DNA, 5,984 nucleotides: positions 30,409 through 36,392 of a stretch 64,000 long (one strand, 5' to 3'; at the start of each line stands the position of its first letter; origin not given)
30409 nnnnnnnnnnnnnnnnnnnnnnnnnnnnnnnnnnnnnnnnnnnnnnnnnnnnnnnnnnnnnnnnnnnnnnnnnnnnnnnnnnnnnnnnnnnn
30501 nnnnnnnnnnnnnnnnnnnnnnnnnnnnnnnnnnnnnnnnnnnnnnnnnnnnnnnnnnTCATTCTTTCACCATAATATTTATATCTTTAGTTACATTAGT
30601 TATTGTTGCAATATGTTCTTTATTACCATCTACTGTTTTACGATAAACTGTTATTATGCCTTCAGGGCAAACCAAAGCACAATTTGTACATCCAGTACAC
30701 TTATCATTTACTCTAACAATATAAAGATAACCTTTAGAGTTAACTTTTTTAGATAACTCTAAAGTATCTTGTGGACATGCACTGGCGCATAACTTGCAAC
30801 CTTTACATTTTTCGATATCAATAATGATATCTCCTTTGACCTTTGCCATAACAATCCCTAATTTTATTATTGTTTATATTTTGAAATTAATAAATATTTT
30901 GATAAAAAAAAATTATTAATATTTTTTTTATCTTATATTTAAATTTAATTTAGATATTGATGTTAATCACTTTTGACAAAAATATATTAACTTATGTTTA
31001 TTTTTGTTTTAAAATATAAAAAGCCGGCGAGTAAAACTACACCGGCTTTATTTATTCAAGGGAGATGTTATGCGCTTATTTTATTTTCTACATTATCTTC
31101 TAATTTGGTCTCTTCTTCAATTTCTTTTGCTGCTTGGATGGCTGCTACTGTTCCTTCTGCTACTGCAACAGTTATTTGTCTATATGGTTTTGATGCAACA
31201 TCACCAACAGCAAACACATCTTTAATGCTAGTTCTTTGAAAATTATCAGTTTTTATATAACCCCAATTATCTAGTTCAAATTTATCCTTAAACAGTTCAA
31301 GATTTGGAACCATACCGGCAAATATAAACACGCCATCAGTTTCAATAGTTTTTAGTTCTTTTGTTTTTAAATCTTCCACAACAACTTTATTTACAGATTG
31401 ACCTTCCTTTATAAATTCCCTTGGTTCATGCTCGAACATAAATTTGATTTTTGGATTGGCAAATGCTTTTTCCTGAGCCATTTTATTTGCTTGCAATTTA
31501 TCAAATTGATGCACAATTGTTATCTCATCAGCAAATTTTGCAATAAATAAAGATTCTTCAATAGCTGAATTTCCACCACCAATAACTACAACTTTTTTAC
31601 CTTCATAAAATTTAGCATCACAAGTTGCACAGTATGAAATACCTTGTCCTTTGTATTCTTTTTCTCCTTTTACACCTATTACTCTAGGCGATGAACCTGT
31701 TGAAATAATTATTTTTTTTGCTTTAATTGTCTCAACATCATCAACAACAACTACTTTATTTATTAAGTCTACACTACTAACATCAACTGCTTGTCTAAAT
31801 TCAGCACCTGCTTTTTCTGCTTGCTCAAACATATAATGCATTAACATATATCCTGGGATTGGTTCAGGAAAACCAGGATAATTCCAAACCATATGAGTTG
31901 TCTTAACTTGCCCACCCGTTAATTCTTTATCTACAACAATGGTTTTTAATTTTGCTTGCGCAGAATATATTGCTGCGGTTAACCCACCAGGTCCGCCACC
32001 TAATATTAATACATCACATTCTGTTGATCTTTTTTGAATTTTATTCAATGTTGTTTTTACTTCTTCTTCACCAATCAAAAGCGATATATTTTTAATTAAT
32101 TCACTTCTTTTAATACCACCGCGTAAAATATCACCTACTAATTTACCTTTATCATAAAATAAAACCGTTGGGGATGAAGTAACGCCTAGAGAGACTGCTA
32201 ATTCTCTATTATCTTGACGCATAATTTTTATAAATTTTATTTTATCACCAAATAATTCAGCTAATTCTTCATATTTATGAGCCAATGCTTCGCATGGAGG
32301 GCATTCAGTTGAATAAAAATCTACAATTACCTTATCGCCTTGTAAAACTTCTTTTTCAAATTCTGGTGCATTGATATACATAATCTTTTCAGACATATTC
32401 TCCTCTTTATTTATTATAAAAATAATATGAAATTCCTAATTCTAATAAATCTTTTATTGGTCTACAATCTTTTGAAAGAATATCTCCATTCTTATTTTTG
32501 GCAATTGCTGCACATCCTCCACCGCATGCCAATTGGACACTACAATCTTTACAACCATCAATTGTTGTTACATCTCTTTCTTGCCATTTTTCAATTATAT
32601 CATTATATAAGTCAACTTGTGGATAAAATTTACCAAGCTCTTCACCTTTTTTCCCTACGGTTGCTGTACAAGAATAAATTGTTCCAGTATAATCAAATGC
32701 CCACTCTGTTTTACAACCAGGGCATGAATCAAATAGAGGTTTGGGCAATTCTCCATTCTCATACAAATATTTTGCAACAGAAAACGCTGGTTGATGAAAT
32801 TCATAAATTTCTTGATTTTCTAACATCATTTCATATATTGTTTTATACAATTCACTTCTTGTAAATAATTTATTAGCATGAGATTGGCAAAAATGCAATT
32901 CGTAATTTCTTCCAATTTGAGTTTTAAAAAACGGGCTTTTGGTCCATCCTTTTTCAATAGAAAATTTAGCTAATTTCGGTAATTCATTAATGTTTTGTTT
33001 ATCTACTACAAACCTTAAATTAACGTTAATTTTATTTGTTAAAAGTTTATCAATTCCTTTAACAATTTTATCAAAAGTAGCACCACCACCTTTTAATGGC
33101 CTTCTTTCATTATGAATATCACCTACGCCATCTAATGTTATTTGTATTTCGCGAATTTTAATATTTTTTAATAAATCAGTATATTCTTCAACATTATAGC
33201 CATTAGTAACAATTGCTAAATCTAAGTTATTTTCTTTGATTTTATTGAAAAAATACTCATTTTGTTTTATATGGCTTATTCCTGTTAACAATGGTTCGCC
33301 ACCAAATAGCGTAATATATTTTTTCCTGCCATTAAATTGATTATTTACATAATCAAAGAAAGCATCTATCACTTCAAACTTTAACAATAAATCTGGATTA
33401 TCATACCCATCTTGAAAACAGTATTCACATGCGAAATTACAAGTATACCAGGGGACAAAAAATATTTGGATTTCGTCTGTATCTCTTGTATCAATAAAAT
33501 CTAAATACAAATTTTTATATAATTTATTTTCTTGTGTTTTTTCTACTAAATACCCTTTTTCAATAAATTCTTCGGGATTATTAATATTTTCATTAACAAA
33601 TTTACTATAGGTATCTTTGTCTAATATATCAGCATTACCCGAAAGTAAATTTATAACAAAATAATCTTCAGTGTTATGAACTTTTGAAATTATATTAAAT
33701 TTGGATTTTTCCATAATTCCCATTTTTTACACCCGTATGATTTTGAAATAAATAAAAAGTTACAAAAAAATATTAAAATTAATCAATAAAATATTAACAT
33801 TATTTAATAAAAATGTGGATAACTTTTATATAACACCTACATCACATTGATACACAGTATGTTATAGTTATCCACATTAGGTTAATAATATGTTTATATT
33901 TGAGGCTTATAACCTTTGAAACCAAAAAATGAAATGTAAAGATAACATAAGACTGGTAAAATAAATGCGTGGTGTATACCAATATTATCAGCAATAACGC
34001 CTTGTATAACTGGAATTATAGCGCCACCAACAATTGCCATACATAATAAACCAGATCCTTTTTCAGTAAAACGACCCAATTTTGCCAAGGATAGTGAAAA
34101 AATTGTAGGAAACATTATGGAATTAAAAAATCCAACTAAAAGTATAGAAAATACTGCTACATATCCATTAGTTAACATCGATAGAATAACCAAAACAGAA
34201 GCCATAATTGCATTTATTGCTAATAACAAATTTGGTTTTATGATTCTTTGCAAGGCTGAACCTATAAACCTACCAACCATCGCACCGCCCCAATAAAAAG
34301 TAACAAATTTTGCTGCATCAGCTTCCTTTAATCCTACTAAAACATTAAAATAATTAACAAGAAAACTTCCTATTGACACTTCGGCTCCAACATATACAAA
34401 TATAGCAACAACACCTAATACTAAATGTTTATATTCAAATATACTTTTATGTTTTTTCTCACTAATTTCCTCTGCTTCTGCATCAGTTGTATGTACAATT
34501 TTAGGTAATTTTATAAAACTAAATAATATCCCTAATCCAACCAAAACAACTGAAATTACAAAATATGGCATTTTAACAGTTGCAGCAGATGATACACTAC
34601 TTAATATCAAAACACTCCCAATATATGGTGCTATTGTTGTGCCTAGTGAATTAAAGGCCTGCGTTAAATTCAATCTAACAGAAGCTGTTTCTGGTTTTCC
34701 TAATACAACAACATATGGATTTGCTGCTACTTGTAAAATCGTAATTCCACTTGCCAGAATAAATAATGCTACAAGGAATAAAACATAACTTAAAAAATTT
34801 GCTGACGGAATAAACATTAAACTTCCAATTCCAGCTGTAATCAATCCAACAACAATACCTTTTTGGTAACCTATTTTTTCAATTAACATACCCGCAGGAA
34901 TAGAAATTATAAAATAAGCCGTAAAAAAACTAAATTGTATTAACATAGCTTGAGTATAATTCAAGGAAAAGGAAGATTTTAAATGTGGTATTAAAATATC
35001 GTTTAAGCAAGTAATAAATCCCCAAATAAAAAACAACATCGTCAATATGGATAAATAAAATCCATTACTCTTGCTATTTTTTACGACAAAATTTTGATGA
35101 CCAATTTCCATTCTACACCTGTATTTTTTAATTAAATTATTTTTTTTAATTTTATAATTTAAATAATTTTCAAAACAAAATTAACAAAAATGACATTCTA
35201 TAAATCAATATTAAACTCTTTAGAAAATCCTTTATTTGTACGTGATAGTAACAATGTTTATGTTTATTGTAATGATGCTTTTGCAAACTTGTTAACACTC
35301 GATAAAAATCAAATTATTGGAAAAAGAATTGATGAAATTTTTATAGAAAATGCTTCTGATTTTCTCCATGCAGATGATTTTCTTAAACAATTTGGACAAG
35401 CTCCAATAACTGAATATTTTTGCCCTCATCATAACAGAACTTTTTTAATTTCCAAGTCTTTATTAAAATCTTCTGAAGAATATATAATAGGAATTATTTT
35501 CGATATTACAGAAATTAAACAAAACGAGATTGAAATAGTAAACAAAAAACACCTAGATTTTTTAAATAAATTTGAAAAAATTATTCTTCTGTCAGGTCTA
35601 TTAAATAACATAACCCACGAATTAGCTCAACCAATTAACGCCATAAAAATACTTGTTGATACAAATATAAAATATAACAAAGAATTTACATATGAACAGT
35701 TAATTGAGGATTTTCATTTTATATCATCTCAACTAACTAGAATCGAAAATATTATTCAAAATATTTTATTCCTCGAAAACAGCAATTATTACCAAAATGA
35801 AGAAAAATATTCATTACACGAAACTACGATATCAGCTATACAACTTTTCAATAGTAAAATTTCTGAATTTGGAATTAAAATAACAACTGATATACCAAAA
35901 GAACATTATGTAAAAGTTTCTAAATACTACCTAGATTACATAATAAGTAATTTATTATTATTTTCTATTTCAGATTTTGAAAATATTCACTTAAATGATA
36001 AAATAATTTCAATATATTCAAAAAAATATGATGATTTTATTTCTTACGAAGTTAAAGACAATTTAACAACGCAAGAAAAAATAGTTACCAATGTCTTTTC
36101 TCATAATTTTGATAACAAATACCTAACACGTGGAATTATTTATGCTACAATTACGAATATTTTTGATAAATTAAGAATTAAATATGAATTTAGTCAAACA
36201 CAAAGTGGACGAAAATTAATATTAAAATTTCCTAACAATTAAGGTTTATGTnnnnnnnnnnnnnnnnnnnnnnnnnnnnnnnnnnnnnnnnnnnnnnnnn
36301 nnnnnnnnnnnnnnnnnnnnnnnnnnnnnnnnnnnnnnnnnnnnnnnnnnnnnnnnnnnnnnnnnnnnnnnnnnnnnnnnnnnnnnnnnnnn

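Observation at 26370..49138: Unrecognised non-coding 550-600 bp repeat family: 19-bp terminal inverted repeats, GC-rich subterminal hairpins, conserved AT-rich core (3 full and 2 truncated copies in 64 kb)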

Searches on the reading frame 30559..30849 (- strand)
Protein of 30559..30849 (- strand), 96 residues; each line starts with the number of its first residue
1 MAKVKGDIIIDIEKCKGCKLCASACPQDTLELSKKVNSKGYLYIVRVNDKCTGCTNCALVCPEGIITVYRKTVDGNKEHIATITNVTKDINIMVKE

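Call 89: search_protein_families(library=pfam, proteins=[window:30559-30849:-], max_evalue=0.0001)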
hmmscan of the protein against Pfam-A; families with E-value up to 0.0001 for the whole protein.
window:30559-30849:- (96 aa): 14 families
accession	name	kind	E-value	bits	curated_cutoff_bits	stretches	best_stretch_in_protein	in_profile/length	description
PF00037.32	Fer4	-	2.8e-13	49.5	21.1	2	8-30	1-23/24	4Fe-4S binding domain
PF12838.12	Fer4_7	-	2e-12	47.8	27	1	14-65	1-52/52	4Fe-4S dicluster domain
PF13237.11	Fer4_10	-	8e-12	45.3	25.5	2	44-75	2-32/53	4Fe-4S dicluster domain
PF12797.12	Fer4_2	-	3.5e-11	42.7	24.5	1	8-26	3-21/22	4Fe-4S binding domain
PF12837.12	Fer4_6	-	7.8e-11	41.8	25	1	45-66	3-24/24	4Fe-4S binding domain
PF13484.11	Fer4_16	-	3e-10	41.2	30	1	50-89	1-39/66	4Fe-4S double cluster binding domain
PF14697.11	Fer4_21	-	1.2e-09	38.5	35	1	9-67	2-58/59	4Fe-4S dicluster domain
PF13187.11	Fer4_9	-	3.8e-08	33.7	27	1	14-65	1-51/52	4Fe-4S dicluster domain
PF25160.1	LdpA_Fe-S-bd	-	1.8e-07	31.3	27.6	0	47-68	24-45/49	LdpA Fe-S cluster-binding domain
PF13534.11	Fer4_17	-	7.4e-07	30.1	22.2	0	47-65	42-60/61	4Fe-4S dicluster domain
PF12800.12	Fer4_4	-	1.3e-06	28.7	24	0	13-27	2-16/17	4Fe-4S binding domain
PF13459.11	Fer4_15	-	1.3e-05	26.3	22.4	0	8-27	1-20/66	4Fe-4S single cluster domain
PF13183.11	Fer4_8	-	3.7e-05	24.6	27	0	12-65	2-68/68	4Fe-4S dicluster domain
PF13370.11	Fer4_13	-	4.1e-05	24.6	24.5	0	47-63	1-18/58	4Fe-4S single cluster domain of Ferredoxin I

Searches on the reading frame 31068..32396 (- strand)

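Call 12: search_protein_families(library=pfam, proteins=[window:31068-32396:-])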
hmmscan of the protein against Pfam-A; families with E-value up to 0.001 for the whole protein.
window:31068-32396:- (442 aa): 14 families
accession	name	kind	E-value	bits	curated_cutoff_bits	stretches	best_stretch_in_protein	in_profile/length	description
PF07992.20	Pyr_redox_2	-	3.3e-58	197.9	26.1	1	128-415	2-291/291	Pyridine nucleotide-disulphide oxidoreductase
PF13738.12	Pyr_redox_3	-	3.1e-22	79.6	30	1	186-398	84-305/305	Pyridine nucleotide-disulphide oxidoreductase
PF00085.26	Thioredoxin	-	3.5e-18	65.9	23.5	1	6-104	3-101/103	Thioredoxin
PF00070.33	Pyr_redox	-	1.7e-12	48.1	22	1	268-341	1-80/82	Pyridine nucleotide-disulphide oxidoreductase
PF00890.30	FAD_binding_2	-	8.2e-12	45.5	20.4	1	128-159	1-32/414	FAD binding domain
PF13098.12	Thioredoxin_2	-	6e-09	36.6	27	1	19-101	4-101/104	Thioredoxin-like domain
PF01266.30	DAO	-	1.2e-07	32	27.9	0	128-162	1-37/353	FAD dependent oxidoreductase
PF03486.20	HI0933_like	-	1.2e-07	31.8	50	0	128-159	2-33/244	HI0933-like protein Rossmann domain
PF12831.13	FAD_oxidored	-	5.2e-07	29.7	27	1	128-171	1-44/416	FAD dependent oxidoreductase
PF01134.28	GIDA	-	1.2e-05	25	22.1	0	128-157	1-30/391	Glucose inhibited division protein A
PF01946.23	Thi4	-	1.4e-05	24.9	26.2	1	124-162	15-54/235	Thi4 family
PF13434.12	Lys_Orn_oxgnase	-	0.00025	20.8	21.3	0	218-294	140-218/339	L-lysine 6-monooxygenase/L-ornithine 5-monooxygenase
PF13241.12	NAD_binding_7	-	0.00072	20.5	22.1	0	265-299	6-40/104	Putative NAD(P)-binding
PF13450.12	NAD_binding_8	-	0.00074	20.2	21.9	0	131-169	1-40/68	NAD(P)-binding Rossmann-like domain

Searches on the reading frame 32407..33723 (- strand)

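Call 12: search_protein_families(library=pfam, proteins=[window:32407-33723:-])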
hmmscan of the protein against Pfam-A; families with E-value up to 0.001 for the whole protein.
window:32407-33723:- (438 aa): 2 families
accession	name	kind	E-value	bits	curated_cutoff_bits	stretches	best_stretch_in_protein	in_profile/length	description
PF04055.27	Radical_SAM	-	1.6e-19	71.1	29.5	1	91-254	3-165/166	Radical SAM superfamily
PF13353.11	Fer4_12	-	1.3e-07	32.4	22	1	94-210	14-126/137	4Fe-4S single cluster domain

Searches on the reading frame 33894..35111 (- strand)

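Call 12: search_protein_families(library=pfam, proteins=[window:33894-35111:-])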
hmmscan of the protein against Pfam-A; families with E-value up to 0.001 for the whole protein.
window:33894-35111:- (405 aa): 1 family
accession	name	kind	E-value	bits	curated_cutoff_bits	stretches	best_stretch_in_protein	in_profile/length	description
PF07690.21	MFS_1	-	7.5e-25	88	33.4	1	25-346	4-324/347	Major Facilitator Superfamily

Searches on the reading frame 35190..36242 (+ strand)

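Call 12: search_protein_families(library=pfam, proteins=[window:35190-36242:+])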
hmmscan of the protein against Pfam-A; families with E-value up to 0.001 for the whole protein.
window:35190-36242:+ (350 aa): 5 families
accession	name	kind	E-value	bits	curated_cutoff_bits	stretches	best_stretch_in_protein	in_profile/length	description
PF13426.13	PAS_9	-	2.2e-09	38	27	1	14-108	3-103/103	PAS domain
PF00989.32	PAS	-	3.8e-07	30.5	22.6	1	3-57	2-56/113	PAS fold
PF13188.13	PAS_8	-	2.7e-05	24.3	21.8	1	3-57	2-53/65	PAS domain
PF00512.31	HisKA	-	0.00013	22.4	26.9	1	135-197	3-62/66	His Kinase A (phospho-acceptor) domain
PF08448.16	PAS_4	-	0.00016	22.3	23.1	1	8-63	1-57/110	PAS fold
